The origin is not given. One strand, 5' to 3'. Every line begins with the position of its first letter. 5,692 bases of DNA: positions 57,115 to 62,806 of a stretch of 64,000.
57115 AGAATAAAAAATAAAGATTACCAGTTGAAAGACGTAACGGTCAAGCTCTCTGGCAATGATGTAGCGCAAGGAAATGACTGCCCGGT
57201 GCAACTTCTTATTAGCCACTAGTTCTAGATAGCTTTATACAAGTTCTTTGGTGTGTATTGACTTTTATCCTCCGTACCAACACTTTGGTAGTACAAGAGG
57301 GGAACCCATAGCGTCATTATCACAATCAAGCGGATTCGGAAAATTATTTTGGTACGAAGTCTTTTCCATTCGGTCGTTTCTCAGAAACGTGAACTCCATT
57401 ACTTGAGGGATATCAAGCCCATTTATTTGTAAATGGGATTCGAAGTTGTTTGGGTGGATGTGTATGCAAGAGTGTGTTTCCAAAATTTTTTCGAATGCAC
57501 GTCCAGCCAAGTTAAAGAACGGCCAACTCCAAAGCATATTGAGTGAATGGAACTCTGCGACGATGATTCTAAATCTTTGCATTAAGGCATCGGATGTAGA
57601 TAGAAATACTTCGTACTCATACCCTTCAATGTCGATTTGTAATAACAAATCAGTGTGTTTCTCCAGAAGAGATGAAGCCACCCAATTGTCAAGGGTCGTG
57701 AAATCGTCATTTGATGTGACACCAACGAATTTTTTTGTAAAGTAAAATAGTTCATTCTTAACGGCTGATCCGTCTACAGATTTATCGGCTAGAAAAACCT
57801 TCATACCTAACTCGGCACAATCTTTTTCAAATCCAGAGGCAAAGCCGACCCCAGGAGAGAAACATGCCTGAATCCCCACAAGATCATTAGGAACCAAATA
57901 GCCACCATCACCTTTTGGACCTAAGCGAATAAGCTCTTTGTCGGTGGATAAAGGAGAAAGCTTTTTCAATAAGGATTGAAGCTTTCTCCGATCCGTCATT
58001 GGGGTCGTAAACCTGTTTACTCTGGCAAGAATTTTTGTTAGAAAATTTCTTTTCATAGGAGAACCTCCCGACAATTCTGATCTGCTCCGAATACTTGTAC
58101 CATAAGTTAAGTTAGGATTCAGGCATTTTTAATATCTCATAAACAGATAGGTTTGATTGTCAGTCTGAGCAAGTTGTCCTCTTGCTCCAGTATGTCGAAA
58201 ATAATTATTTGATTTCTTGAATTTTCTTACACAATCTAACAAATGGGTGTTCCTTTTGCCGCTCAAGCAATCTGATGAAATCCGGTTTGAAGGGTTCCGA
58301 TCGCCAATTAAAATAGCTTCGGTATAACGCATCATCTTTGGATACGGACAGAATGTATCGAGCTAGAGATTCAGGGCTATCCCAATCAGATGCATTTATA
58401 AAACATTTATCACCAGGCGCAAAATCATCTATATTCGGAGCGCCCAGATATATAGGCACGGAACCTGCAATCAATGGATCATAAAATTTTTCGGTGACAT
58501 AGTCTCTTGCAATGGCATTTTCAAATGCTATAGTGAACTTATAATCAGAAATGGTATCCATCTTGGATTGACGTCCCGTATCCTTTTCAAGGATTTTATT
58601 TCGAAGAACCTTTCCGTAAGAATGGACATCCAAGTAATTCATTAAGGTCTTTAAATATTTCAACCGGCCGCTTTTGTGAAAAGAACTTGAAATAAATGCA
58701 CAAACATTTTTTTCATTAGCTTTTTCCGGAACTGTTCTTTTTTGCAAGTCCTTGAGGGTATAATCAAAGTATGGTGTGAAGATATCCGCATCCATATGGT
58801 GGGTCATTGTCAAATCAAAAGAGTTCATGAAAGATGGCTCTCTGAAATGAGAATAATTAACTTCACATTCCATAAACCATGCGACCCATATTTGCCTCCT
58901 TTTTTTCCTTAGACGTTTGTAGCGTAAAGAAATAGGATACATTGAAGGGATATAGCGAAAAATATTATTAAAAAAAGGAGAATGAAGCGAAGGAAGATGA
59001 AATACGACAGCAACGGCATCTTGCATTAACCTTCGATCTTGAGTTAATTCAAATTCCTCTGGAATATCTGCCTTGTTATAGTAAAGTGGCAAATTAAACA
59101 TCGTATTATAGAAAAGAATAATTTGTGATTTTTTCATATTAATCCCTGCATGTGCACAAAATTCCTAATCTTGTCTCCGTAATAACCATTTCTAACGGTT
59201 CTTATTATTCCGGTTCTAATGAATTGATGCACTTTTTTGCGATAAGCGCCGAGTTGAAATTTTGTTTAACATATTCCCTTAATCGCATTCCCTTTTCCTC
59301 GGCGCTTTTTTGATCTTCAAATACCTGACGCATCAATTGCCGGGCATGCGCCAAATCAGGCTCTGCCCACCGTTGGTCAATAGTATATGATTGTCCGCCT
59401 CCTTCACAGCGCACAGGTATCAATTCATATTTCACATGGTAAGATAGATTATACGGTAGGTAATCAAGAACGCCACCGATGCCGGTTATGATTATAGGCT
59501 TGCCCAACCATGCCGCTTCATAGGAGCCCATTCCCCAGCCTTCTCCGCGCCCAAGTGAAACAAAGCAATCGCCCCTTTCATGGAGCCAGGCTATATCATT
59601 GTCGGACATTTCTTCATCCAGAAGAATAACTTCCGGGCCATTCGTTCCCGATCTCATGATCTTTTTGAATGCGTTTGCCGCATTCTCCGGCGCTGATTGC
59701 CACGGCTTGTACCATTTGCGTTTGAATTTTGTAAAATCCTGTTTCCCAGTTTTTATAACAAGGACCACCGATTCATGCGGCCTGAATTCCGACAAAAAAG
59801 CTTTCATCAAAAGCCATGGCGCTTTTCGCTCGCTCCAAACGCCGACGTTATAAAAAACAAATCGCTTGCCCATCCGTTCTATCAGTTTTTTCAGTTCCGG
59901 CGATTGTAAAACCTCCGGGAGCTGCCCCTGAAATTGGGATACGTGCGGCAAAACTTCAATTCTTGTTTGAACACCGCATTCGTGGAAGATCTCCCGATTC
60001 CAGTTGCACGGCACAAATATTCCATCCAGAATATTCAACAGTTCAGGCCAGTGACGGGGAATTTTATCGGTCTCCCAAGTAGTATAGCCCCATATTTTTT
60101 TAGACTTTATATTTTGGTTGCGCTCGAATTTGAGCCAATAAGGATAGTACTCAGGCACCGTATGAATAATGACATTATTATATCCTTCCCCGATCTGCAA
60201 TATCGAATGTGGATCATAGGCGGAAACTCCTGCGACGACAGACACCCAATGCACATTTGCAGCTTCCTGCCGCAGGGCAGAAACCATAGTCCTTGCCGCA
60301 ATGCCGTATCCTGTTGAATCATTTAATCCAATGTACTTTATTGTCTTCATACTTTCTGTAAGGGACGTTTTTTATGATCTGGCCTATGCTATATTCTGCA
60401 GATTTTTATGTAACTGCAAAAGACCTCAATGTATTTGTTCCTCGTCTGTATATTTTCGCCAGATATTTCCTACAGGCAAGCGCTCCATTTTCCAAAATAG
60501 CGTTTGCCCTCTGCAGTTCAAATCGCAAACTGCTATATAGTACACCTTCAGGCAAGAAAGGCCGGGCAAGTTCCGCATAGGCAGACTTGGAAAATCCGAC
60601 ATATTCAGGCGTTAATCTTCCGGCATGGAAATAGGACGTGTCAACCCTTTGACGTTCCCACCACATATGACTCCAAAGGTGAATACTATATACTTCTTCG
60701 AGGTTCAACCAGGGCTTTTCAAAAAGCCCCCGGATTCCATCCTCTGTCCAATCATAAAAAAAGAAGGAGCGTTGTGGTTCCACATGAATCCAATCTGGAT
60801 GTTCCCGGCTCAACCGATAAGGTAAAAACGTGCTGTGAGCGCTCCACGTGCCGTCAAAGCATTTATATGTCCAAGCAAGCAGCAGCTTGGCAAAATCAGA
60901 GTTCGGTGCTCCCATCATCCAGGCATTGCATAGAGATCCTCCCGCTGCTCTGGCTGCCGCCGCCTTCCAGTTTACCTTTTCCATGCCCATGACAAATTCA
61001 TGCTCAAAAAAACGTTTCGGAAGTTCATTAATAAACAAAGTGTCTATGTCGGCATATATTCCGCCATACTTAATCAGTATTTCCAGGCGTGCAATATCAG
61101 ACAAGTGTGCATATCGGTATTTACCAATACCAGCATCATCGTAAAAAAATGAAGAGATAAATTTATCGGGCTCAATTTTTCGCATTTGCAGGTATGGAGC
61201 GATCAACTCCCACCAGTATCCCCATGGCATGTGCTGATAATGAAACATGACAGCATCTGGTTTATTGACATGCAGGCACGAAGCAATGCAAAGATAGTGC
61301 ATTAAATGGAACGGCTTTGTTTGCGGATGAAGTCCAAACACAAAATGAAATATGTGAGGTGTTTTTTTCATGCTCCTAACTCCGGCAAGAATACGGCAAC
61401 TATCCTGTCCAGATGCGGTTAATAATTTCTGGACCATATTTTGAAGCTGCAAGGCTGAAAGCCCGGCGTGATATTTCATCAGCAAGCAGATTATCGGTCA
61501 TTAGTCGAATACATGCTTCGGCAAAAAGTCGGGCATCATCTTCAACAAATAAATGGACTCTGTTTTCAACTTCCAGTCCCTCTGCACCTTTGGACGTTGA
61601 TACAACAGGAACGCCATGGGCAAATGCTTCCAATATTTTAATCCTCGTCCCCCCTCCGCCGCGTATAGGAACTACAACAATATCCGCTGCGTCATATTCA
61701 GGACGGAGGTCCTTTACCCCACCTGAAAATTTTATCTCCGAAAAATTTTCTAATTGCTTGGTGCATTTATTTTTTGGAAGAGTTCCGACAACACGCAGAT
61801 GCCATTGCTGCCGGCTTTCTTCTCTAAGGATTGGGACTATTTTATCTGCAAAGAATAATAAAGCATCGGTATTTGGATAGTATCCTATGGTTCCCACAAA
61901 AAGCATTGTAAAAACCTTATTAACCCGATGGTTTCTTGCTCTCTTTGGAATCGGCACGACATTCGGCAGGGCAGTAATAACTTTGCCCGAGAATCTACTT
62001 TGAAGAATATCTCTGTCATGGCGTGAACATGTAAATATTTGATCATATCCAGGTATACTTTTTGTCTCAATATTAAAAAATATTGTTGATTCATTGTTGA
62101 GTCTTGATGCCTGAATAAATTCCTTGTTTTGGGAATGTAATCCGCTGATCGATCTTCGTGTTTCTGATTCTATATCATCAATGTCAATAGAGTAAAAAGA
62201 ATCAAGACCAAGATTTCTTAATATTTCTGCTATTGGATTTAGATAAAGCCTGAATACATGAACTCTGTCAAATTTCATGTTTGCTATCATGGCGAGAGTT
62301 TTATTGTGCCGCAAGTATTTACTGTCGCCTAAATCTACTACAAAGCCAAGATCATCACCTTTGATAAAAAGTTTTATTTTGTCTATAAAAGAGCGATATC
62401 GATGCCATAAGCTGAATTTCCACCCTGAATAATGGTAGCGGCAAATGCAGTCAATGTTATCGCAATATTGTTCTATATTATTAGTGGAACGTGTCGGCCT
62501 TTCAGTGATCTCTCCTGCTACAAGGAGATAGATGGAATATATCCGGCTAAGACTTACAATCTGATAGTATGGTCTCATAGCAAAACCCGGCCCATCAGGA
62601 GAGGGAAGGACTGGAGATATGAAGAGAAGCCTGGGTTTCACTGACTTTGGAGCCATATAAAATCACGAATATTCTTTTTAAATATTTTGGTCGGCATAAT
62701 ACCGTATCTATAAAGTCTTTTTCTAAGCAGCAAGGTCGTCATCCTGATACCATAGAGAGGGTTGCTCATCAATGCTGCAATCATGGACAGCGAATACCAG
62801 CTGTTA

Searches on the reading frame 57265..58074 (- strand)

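Call 85: search_protein_families(library=pfam, proteins=[window:57265-58074:-], max_evalue=0.001)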
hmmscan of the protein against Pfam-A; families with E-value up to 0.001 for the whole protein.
window:57265-58074:- (269 aa): 1 family
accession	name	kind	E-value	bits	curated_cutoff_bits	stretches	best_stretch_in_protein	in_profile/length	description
PF05050.19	Methyltransf_21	-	1.1e-06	29.3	22.7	1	100-179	78-152/173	Methyltransferase FkbM domain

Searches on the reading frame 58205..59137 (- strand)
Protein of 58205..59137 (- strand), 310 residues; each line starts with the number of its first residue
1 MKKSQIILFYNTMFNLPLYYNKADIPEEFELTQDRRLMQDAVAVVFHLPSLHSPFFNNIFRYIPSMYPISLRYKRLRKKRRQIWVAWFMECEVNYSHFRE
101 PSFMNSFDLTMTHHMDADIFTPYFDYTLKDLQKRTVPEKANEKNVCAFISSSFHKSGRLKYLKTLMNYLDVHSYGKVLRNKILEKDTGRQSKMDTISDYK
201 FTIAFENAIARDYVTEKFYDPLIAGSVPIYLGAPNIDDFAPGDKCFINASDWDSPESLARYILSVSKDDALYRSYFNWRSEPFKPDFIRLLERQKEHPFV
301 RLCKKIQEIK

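Call 85: search_protein_families(library=pfam, proteins=[window:58205-59137:-], max_evalue=0.001)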
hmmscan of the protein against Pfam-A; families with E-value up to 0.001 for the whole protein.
window:58205-59137:- (310 aa): 2 families
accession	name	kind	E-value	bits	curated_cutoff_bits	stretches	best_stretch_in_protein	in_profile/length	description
PF00852.26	Glyco_transf_10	-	1.1e-38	133.1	23.9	1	141-308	4-168/182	Glycosyltransferase family 10 (fucosyltransferase) C-term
PF17039.10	Glyco_tran_10_N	-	6.3e-13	49.6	28.7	1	3-123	2-108/109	Fucosyltransferase, N-terminal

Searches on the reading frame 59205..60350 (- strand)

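Call 85: search_protein_families(library=pfam, proteins=[window:59205-60350:-], max_evalue=0.001)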
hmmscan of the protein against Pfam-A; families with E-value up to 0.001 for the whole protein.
window:59205-60350:- (381 aa): 2 families
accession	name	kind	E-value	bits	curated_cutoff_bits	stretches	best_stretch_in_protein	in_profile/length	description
PF00534.26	Glycos_transf_1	-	1.5e-06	28.3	26.4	1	159-297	11-130/172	Glycosyl transferases group 1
PF13692.12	Glyco_trans_1_4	-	0.00073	20.3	27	0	238-296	58-113/142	Glycosyl transferases group 1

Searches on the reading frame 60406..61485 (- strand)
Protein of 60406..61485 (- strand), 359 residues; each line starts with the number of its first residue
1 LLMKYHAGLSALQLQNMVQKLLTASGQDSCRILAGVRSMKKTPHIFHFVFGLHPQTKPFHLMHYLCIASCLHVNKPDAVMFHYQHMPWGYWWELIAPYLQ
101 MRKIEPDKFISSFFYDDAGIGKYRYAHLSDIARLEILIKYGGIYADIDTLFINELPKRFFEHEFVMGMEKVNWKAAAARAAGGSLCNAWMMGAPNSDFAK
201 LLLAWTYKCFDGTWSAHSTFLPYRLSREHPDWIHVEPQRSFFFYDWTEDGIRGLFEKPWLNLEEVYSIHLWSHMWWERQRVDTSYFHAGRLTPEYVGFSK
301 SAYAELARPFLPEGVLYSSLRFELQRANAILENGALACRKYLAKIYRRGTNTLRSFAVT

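Call 85: search_protein_families(library=pfam, proteins=[window:60406-61485:-], max_evalue=0.001)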
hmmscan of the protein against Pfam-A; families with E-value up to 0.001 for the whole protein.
window:60406-61485:- (359 aa): 2 families
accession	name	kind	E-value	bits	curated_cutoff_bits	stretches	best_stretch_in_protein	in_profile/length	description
PF04488.21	Gly_transf_sug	-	4.6e-09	37.3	23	1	123-155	50-83/93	Glycosyltransferase sugar-binding region containing DXD motif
PF05704.18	Caps_synth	-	1.9e-07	31.2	24.5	1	110-171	95-153/278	Capsular polysaccharide synthesis protein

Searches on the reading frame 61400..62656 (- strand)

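Call 85: search_protein_families(library=pfam, proteins=[window:61400-62656:-], max_evalue=0.001)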
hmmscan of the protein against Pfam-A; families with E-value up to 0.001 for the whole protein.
window:61400-62656:- (418 aa): 2 families
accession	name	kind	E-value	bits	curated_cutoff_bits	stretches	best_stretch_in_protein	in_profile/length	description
PF13692.12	Glyco_trans_1_4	-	4.4e-27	95.5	27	1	250-388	3-142/142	Glycosyl transferases group 1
PF00534.26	Glycos_transf_1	-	3.4e-13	49.9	26.4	1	241-399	8-169/172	Glycosyl transferases group 1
